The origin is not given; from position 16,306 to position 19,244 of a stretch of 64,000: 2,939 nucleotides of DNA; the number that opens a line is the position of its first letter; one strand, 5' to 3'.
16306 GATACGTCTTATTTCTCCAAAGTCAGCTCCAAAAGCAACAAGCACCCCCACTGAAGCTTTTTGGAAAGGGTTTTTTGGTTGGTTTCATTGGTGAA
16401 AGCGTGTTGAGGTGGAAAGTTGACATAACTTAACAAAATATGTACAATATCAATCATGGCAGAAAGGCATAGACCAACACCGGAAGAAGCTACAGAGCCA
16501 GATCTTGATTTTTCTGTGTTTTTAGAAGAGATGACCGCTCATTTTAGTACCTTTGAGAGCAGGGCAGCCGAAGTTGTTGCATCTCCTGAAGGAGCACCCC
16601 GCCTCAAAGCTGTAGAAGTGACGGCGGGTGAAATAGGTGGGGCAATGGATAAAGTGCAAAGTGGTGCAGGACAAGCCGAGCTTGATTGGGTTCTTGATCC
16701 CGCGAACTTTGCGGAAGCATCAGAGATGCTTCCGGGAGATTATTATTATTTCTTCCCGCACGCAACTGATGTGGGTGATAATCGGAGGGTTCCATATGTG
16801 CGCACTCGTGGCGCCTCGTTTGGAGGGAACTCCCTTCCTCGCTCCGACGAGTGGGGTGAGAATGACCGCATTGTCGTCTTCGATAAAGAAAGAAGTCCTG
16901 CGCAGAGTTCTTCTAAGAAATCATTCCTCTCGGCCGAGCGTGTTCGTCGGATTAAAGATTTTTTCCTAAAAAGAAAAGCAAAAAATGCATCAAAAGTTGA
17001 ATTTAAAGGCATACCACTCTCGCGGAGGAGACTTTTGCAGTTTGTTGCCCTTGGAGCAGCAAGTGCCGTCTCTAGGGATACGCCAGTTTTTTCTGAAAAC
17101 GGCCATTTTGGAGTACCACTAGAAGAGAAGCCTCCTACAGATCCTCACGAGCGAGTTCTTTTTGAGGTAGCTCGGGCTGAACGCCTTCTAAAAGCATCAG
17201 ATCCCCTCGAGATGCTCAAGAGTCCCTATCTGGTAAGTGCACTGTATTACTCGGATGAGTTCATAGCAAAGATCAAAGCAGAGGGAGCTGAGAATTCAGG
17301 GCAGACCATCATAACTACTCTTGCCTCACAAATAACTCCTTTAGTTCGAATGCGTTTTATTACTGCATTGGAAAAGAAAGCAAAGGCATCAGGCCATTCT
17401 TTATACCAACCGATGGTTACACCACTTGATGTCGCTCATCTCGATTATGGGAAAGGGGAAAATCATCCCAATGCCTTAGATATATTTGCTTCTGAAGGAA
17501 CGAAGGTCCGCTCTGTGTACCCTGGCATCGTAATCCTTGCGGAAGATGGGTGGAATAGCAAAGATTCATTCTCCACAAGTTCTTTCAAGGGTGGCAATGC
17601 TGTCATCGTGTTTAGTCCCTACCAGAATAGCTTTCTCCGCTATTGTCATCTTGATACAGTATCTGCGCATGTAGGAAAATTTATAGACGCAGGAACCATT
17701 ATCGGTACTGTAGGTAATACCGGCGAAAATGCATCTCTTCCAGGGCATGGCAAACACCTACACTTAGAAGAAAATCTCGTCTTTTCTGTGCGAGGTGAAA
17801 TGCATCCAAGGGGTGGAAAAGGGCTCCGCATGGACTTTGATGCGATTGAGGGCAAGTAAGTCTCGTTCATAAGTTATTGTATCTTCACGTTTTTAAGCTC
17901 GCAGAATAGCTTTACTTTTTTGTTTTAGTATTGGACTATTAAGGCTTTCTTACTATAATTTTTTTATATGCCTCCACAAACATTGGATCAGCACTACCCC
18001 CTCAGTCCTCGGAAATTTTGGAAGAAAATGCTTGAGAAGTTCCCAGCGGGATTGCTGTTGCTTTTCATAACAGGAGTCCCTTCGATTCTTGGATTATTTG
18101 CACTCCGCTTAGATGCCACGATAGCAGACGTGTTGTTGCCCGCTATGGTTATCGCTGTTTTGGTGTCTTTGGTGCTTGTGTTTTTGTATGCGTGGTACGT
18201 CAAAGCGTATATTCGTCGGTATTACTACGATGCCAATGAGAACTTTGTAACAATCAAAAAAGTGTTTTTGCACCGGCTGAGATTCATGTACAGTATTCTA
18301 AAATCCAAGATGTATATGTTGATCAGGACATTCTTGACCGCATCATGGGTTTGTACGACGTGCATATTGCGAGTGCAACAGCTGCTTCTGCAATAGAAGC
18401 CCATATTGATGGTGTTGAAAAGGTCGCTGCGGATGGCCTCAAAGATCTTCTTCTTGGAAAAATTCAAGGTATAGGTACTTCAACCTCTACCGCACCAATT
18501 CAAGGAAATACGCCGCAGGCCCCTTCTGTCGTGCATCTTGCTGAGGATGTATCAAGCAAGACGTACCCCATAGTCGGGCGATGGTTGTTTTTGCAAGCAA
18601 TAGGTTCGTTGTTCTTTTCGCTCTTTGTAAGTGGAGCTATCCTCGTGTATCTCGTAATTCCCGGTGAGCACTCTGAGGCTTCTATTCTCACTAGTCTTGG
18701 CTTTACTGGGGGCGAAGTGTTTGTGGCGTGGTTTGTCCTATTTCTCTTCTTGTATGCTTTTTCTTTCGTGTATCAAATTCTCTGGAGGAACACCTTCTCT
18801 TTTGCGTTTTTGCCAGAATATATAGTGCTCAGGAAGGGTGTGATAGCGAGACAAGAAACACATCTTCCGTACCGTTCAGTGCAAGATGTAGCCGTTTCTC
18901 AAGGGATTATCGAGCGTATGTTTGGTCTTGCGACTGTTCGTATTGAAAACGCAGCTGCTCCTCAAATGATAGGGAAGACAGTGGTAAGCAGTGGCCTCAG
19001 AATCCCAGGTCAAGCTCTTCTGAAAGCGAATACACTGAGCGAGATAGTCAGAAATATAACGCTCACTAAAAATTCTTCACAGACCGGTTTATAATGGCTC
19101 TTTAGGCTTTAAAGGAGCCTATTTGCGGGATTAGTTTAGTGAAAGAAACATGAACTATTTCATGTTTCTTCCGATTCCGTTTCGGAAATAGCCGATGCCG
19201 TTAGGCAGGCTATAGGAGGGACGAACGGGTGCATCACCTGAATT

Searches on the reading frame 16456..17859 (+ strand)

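Call 9: search_protein_families(library=pfam, proteins=[window:16456-17859:+], max_evalue=0.001)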
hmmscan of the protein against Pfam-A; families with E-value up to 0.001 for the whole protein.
window:16456-17859:+ (467 aa): 1 family
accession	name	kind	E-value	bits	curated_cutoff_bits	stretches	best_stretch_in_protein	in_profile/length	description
PF01551.29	Peptidase_M23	-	1.6e-13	51.1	28.7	1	339-438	4-86/96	Peptidase family M23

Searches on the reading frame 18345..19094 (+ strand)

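Call 38: search_protein_families(library=pfam, proteins=[window:18345-19094:+], max_evalue=0.001)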
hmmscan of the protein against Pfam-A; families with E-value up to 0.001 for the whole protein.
window:18345-19094:+ (249 aa): 3 families
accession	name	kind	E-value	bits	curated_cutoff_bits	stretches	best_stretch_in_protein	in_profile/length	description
PF03703.20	bPH_2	-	9e-15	55.1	22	1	147-207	1-60/78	Bacterial PH domain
PF24649.1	DUF7642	-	1.6e-07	31.6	27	1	167-221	30-84/100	Domain of unknown function (DUF7642)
PF09973.14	DUF2208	-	0.00059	20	24.3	1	119-178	123-186/231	Predicted membrane protein (DUF2208)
